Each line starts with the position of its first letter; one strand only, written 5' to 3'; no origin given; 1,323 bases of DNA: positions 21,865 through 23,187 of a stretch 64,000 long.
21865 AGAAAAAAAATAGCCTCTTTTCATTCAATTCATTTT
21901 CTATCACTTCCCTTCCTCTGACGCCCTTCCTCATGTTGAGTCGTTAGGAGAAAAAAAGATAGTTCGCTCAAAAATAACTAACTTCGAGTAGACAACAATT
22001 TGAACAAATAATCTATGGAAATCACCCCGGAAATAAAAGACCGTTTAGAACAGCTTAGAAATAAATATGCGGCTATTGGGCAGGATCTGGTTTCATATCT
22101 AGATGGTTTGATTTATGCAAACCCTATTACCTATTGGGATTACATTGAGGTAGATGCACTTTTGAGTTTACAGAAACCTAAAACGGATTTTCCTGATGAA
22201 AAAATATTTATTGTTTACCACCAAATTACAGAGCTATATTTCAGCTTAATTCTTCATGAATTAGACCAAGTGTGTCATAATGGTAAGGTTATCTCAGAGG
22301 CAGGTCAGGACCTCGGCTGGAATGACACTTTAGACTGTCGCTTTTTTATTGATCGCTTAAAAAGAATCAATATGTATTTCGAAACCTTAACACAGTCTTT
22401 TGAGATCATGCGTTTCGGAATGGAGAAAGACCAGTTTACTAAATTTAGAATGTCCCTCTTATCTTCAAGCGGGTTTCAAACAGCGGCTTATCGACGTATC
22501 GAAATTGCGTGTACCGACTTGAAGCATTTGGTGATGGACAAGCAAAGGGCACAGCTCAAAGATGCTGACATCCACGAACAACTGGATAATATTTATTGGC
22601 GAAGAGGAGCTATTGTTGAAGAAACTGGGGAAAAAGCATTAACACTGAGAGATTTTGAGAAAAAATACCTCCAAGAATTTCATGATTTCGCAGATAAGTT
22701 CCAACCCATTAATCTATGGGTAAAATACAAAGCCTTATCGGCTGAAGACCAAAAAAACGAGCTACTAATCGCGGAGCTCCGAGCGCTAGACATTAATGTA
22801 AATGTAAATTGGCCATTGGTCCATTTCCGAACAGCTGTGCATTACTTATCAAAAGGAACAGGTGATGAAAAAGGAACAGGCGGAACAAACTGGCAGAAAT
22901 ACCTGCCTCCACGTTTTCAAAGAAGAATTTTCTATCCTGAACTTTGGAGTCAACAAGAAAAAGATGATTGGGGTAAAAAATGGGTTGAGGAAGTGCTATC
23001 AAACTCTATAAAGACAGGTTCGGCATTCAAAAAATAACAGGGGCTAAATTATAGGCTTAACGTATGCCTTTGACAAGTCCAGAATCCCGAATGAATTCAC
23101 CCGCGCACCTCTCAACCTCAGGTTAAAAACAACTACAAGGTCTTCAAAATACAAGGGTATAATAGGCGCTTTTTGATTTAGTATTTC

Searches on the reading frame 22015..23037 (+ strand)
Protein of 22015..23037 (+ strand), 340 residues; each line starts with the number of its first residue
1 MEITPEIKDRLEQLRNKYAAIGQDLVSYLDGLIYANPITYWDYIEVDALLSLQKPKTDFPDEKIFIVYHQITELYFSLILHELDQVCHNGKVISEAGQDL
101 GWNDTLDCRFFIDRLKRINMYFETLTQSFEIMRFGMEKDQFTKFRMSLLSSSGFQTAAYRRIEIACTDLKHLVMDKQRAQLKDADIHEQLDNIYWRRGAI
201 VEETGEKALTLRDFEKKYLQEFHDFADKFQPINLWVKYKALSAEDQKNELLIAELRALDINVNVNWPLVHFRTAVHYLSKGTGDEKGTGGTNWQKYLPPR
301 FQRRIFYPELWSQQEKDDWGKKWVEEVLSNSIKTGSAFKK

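Call 26: search_protein_families(library=pfam, proteins=[window:22015-23037:+], max_evalue=0.001)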
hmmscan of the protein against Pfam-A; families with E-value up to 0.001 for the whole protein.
window:22015-23037:+ (340 aa): 1 family
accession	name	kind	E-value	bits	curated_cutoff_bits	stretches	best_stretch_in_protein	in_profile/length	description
PF03301.18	Trp_dioxygenase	-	8.5e-24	85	34.9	1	38-177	15-150/346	Tryptophan 2,3-dioxygenase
